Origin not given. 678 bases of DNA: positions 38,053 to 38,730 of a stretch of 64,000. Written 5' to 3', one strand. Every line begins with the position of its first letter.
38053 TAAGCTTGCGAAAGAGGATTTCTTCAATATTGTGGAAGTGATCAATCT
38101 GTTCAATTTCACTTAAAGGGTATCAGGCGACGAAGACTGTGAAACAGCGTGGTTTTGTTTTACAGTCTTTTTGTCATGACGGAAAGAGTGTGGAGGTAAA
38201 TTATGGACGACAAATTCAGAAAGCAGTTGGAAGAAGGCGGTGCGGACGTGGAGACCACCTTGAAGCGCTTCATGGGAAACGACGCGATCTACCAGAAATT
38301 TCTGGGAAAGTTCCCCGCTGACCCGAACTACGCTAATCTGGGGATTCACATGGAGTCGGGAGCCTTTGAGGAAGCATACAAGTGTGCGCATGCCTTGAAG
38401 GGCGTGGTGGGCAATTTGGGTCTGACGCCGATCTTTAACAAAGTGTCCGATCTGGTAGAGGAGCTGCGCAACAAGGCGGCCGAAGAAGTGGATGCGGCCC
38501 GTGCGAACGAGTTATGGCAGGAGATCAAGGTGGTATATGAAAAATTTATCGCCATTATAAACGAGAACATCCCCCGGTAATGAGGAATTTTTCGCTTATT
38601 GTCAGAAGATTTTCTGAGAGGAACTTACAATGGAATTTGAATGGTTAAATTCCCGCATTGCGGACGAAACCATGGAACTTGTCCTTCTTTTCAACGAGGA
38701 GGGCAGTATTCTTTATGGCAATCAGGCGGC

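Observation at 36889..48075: Ten-gene chemosensory operon combined with a PAS kinase, a stand-alone Hpt and two REC-HD-GYP outputs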

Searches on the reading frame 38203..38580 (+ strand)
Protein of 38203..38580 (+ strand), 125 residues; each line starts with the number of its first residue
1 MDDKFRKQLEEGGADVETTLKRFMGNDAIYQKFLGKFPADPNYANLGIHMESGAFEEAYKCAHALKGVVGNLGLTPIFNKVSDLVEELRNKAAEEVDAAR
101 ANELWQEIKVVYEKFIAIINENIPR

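Call 3: search_protein_families(library=pfam, proteins=[window:38203-38580:+], max_evalue=0.01)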
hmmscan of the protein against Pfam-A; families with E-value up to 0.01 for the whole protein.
window:38203-38580:+ (125 aa): 1 family
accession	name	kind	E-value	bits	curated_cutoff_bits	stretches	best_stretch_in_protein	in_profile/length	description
PF01627.28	Hpt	-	0.00032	21.3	24.6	1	44-100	15-69/84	Hpt domain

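Call 12: find_encoding_contigs(protein=window:38203-38580:+, flank=10000, max_places=10)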
Protein window:38203-38580:+ (125 aa): 23 contigs read that carry it; 10 places shown.
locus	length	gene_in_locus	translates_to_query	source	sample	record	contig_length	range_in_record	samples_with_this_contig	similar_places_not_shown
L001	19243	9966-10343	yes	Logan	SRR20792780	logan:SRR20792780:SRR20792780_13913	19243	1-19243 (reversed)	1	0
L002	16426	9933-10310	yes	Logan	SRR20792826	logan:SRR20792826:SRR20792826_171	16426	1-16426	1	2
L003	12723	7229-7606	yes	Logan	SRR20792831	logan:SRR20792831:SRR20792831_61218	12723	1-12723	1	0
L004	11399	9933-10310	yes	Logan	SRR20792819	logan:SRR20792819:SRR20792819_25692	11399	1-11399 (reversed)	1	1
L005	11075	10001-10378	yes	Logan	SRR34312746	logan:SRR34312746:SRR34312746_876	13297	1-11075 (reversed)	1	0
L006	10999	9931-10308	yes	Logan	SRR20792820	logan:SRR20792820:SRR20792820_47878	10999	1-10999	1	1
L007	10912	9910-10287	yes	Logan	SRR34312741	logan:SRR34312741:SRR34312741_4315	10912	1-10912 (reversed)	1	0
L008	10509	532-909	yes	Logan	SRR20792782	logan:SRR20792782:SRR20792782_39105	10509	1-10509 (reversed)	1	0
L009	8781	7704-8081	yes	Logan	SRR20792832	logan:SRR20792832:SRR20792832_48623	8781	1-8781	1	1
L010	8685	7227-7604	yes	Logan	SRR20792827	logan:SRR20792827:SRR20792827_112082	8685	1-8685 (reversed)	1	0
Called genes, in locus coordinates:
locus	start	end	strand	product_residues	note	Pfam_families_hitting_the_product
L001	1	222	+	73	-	?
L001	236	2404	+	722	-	PF10101:DUF2339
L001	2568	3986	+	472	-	PF01637:ATPase_2, PF13191:AAA_16 (faint), PF13173:AAA_14, PF03008:DUF234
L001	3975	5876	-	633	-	PF00990:GGDEF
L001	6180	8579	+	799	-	-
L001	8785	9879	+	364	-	PF00072:Response_reg, PF01966:HD, PF13487:HD_5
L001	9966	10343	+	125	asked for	-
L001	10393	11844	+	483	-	PF13426:PAS_9 (weak), PF00512:HisKA, PF02518:HATPase_c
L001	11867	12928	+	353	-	PF00072:Response_reg, PF01966:HD (faint), PF13487:HD_5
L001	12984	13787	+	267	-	PF03705:CheR_N, PF01739:CheR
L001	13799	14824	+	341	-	PF00072:Response_reg, PF01339:CheB_methylest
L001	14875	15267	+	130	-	PF00072:Response_reg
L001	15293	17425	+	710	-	PF01627:Hpt, PF07194:P2, PF02895:H-kinase_dim, PF02518:HATPase_c, PF01584:CheW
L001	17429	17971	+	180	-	PF01584:CheW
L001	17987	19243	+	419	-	?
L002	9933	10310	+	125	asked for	-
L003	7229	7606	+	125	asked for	-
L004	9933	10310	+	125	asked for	-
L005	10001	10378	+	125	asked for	-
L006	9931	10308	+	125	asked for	-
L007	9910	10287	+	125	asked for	-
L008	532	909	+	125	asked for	-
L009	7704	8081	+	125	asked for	-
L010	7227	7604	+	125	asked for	-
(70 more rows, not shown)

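Call 34: search_solved_structures(query=A3, max_evalue=1, show_alignments=2)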
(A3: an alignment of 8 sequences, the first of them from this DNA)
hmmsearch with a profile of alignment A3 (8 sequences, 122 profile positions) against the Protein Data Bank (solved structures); distinct sequences matched with E-value up to 1: 22.
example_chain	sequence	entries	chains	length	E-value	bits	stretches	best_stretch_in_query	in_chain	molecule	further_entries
6ff6_A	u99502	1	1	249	3.3e-05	27.3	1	51-113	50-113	BRIC1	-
1tqg_A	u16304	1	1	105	0.00083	22.8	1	45-98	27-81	Chemotaxis protein cheA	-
2ld6_A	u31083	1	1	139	0.00087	22.7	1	45-99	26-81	Chemotaxis protein CheA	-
8rqj_B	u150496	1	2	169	0.014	18.8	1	39-80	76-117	HPt domain-containing protein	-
8pbw_B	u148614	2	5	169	0.015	18.8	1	39-80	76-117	HPt domain-containing protein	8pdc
1sr2_A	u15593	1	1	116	0.016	18.7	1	42-96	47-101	Putative sensor-like histidine kinase yojN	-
1i5n_A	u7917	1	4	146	0.062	16.7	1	51-97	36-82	CHEMOTAXIS PROTEIN CHEA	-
8c5v_C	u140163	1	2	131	0.082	16.3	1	51-97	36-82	Chemotaxis protein CheA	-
2lp4_A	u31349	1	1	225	0.16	15.4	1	51-97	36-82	Chemotaxis protein CheA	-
3jqh_A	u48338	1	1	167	0.21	15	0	51-111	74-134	C-type lectin domain family 4 member M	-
2lch_A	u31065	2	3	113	0.28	14.7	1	40-118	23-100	Protein OR38 | computationally designed four-helix bundle protein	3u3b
7c1i_A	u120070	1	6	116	0.3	14.5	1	33-92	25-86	Histidine kinase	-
4cdb_A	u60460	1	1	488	0.46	13.9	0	42-97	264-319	LISTERIOLYSIN O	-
1qsp_A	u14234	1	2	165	0.46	13.9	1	39-88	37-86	YPD1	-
1oxb_A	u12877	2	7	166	0.47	13.9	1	39-88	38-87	Ypd1p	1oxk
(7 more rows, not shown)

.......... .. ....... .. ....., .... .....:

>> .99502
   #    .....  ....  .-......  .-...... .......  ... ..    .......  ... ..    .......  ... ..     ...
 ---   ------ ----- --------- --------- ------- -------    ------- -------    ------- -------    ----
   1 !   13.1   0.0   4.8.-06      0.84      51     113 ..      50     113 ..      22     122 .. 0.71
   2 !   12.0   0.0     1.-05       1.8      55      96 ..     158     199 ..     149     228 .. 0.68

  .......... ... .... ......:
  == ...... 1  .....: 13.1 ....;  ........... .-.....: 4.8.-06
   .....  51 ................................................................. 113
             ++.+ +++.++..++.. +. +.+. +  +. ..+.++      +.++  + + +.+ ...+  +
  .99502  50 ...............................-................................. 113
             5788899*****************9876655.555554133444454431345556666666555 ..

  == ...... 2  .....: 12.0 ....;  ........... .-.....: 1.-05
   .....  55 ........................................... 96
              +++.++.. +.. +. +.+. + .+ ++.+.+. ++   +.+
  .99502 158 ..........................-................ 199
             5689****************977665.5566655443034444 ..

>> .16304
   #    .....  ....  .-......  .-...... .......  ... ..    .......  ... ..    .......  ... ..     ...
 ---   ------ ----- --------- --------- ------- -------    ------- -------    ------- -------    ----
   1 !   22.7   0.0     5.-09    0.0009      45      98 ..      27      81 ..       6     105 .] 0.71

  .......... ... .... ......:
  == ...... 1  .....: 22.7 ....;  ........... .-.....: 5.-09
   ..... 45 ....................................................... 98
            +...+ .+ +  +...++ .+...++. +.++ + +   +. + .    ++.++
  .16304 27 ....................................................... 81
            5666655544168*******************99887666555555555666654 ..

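Call 39: search_protein_families(library=ncbifam, proteins=[window:38203-38580:+], max_evalue=0.00001)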
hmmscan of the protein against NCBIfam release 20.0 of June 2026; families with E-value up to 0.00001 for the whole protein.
window:38203-38580:+ (125 aa): 0 families

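Call 64: find_homologous_proteins(query=window:38203-38577:+, max_evalue=0.001)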
Query window:38203-38577:+ (125 aa): 191 proteins with E <= 0.001 among 199 candidates; the best 120 are listed.
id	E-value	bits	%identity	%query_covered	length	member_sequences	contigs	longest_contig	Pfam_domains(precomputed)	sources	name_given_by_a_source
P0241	1.5e-72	259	94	100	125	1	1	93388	-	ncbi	-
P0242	1.5e-71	256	94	99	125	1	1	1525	-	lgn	-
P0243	8.1e-71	254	94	99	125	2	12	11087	PF01627.29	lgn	-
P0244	1.9e-70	253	94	99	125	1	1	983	-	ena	-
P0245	3.0e-70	252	92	99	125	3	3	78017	-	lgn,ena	-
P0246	4.8e-69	248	92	98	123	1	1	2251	-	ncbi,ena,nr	ncbi:MAG: Hpt domain-containing protein [Lachnospiraceae bacterium]|nr:Hpt domain-containing protein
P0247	7.4e-69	247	90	99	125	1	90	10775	PF01627.29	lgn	-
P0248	8.4e-69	247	92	98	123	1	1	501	PF01627.29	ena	-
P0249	9.1e-69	247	90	99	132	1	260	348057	-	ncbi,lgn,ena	-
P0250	1.5e-68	246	91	98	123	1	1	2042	PF01627.29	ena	-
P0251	1.7e-68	246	91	98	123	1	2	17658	-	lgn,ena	-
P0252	1.7e-68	246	91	98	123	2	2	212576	-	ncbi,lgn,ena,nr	ncbi:MAG: Hpt domain-containing protein [Lachnospiraceae bacterium]|nr:Hpt domain-containing protein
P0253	1.8e-68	246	91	98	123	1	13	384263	PF01627.29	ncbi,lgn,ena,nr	ncbi:MAG: Hpt domain-containing protein [Lachnospiraceae bacterium]|nr:Hpt domain-containing protein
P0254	1.8e-68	246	91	98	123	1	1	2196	PF01627.29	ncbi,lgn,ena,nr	ncbi:MAG: Hpt domain-containing protein [Lachnospiraceae bacterium]|nr:Hpt domain-containing protein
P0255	1.9e-68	246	91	98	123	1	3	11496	PF01627.29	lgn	-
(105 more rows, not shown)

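Call 84: find_related_loci(query=A3, collection=metagenome_contigs, flank=10000)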
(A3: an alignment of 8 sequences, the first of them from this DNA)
Query A3 (125 aa) in metagenome_contigs; peptide patterns used: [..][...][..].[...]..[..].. (x = any residue, [..] = any of these).
600 stretches matched a pattern (row limit reached: there are more); 479 encode a relative of the query (tblastn E <= 1e-3); the best 80 are kept; 80 distinct loci.
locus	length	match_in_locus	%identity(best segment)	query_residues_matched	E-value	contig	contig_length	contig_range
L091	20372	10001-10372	90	1-124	1e-73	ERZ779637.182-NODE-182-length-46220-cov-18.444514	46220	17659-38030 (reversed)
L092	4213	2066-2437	86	1-124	1e-70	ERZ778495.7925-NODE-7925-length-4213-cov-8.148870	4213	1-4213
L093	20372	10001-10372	85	1-124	2e-69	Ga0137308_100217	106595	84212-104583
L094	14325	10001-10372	80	1-124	7e-64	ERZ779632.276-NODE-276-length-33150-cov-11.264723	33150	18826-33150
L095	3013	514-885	63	1-124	5e-51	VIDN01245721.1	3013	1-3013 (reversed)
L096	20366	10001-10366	57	1-122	5e-43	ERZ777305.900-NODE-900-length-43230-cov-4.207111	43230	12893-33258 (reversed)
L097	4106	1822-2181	53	1-120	4e-40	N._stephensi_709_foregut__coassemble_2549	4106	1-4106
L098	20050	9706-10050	53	1-115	2e-38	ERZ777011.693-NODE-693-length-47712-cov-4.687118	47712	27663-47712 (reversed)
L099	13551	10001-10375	45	1-125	2e-33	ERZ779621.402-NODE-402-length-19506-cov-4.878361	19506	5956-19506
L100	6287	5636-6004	46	1-123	1e-29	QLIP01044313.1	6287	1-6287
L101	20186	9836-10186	41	1-122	3e-26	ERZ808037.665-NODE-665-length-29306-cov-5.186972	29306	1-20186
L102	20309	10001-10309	45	4-110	1e-23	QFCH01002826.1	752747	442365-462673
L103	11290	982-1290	45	4-110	1e-23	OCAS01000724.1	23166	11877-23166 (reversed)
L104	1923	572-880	45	4-110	1e-23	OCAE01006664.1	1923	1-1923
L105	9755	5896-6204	45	4-110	1e-23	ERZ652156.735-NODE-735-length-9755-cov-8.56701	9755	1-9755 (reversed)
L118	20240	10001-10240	50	13-92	4e-21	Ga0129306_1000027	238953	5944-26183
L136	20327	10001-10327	36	1-114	1e-18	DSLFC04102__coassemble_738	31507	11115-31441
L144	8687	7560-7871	39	13-121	2e-17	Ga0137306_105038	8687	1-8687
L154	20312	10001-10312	35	10-119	2e-16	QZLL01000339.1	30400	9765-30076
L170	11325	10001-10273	35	1-91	2e-16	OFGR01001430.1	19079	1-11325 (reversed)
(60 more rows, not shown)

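Call 86: search_protein_families(library=pfam, proteins=[L154:7923-9938:+, L136:6311-8854:+, L136:8879-9955:+, L102:4204-6408:+, L102:6387-9992:+, L102:10366-14640:+, L170:8901-10004:+, L144:5456-7525:+, L118:8274-9974:+, L118:5655-8261:+], max_evalue=0.0001)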
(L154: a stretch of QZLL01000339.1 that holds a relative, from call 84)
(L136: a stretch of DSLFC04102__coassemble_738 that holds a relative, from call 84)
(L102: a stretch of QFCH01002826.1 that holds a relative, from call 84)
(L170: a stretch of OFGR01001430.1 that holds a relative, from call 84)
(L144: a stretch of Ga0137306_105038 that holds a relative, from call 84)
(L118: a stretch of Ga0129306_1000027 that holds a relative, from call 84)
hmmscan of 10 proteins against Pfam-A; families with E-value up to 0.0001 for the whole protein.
L154:7923-9938:+ (671 aa): 4 families
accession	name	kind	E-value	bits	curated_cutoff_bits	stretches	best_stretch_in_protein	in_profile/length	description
PF00990.26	GGDEF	-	2.5e-37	128.6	23.8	1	134-277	2-158/161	Diguanylate cyclase, GGDEF domain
PF13487.12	HD_5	-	1.3e-26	93.8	27.2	1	482-614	29-158/170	HD domain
PF00072.30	Response_reg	-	8.6e-22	77.9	30.2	1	302-411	1-107/111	Response regulator receiver domain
PF01966.28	HD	-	2.2e-19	70.3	22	1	476-594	13-115/116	HD domain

L136:6311-8854:+ (847 aa): 4 families
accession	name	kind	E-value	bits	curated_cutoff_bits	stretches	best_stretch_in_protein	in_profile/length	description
PF02518.31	HATPase_c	-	1.1e-26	93.8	26.4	1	575-690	1-110/111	Histidine kinase-, DNA gyrase B-, and HSP90-like ATPase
PF00072.30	Response_reg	-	4.9e-23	81.9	30.2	1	716-832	1-110/111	Response regulator receiver domain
PF00512.31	HisKA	-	1e-18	67.6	26.9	1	462-529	2-66/66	His Kinase A (phospho-acceptor) domain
PF02743.24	dCache_1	-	4.4e-08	33.4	45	1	113-267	76-237/240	Cache domain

L136:8879-9955:+ (358 aa): 3 families
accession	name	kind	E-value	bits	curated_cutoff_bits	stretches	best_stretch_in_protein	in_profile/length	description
PF13487.12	HD_5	-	7.2e-26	91.4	27.2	1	195-329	31-162/170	HD domain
PF00072.30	Response_reg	-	1.9e-20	73.5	30.2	1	10-114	2-103/111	Response regulator receiver domain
PF01966.28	HD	-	7.9e-12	45.9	22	1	193-305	20-115/116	HD domain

L102:4204-6408:+ (734 aa): 3 families
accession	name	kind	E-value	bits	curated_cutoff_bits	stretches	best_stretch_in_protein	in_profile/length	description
PF00563.25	EAL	-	2.9e-67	226.9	31.3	1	306-539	4-236/236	EAL domain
PF00072.30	Response_reg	-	4.1e-38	130.4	30.2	2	7-119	1-110/111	Response regulator receiver domain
PF00990.26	GGDEF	-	1.9e-18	67.2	23.8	1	136-228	2-97/161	Diguanylate cyclase, GGDEF domain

L102:6387-9992:+ (1201 aa): 9 families
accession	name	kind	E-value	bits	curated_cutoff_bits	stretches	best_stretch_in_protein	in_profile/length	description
PF00072.30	Response_reg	-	1e-42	145.2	30.2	2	1076-1192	1-110/111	Response regulator receiver domain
PF08447.18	PAS_3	-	6.5e-37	126.1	25.6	2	178-260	3-83/89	PAS fold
PF02518.31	HATPase_c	-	2.4e-27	96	26.4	1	796-911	1-109/111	Histidine kinase-, DNA gyrase B-, and HSP90-like ATPase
PF13426.13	PAS_9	-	4.6e-18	65.8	27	2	295-392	8-103/103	PAS domain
PF00512.31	HisKA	-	6.2e-16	58.6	26.9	1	683-749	1-66/66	His Kinase A (phospho-acceptor) domain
PF00989.32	PAS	-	1.1e-09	38.7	22.6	0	295-390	18-113/113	PAS fold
PF13474.12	SnoaL_3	-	2.7e-07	31.4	22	1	14-131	2-120/121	SnoaL-like domain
PF08448.16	PAS_4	-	4.2e-06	27.4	23.1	1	283-394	2-109/110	PAS fold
PF14598.12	PAS_11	-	1.4e-05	25.4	25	0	200-250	34-84/109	PAS domain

L102:10366-14640:+ (1424 aa): 9 families
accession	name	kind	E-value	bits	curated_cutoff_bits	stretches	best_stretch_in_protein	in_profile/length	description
PF08447.18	PAS_3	-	9.5e-41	138.4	25.6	4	291-361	3-72/89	PAS fold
PF02518.31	HATPase_c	-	7.6e-27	94.4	26.4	1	1156-1268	1-108/111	Histidine kinase-, DNA gyrase B-, and HSP90-like ATPase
PF13426.13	PAS_9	-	2.5e-22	79.5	27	1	161-258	9-103/103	PAS domain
PF00072.30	Response_reg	-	1.8e-21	76.8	30.2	1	1301-1416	2-110/111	Response regulator receiver domain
PF00512.31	HisKA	-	7.7e-18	64.8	26.9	1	1043-1108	1-65/66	His Kinase A (phospho-acceptor) domain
PF13188.13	PAS_8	-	6.1e-09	35.9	21.8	0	14-69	6-55/65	PAS domain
PF00989.32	PAS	-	1.9e-06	28.3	22.6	0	17-126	9-113/113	PAS fold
PF14598.12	PAS_11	-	2.5e-06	27.8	25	0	314-364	36-86/109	PAS domain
PF08448.16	PAS_4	-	1e-05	26.2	23.1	0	563-626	54-109/110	PAS fold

L170:8901-10004:+ (367 aa): 4 families
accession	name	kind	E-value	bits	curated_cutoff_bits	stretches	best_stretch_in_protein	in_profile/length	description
PF13487.12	HD_5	-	7.5e-24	84.8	27.2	1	167-328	3-154/170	HD domain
PF00072.30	Response_reg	-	1.3e-18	67.6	30.2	1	7-118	2-110/111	Response regulator receiver domain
PF01966.28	HD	-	5.3e-10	40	22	1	185-312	8-115/116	HD domain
PF03709.21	OKR_DC_1_N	-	4.1e-05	24.2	29.3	0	16-91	7-76/111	Orn/Lys/Arg decarboxylase, N-terminal domain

L144:5456-7525:+ (689 aa): 4 families
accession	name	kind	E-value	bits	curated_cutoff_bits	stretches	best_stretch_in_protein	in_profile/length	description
PF00990.26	GGDEF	-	5.6e-34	117.7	23.8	1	519-666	1-160/161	Diguanylate cyclase, GGDEF domain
PF13487.12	HD_5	-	7.5e-29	101.1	27.2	1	177-323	16-159/170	HD domain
PF00072.30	Response_reg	-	3.4e-23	82.4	30.2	1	10-119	1-107/111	Response regulator receiver domain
PF01966.28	HD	-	3.4e-17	63.2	22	1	197-302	21-115/116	HD domain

L118:8274-9974:+ (566 aa): 3 families
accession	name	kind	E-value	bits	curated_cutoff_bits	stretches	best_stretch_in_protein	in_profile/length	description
PF00563.25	EAL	-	1.2e-64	218.4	31.3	1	310-546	3-236/236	EAL domain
PF00072.30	Response_reg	-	1.3e-21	77.3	30.2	1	14-121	1-107/111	Response regulator receiver domain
PF00990.26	GGDEF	-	1.5e-11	44.8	23.8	1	143-249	3-112/161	Diguanylate cyclase, GGDEF domain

L118:5655-8261:+ (868 aa): 5 families
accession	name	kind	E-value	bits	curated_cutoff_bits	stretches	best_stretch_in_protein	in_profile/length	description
PF00072.30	Response_reg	-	6.6e-50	168.4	30.2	2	747-863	1-110/111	Response regulator receiver domain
PF02518.31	HATPase_c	-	9e-30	103.8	26.4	1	470-585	1-109/111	Histidine kinase-, DNA gyrase B-, and HSP90-like ATPase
PF00512.31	HisKA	-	2.8e-16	59.7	26.9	1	358-423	2-66/66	His Kinase A (phospho-acceptor) domain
PF23198.2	PDE8A_N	-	6e-06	26.7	29.6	0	625-693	31-95/147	PDE8A-like, N-terminal domain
PF13589.12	HATPase_c_3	-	6.8e-05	23.3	25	0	475-591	3-111/137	Histidine kinase-, DNA gyrase B-, and HSP90-like ATPase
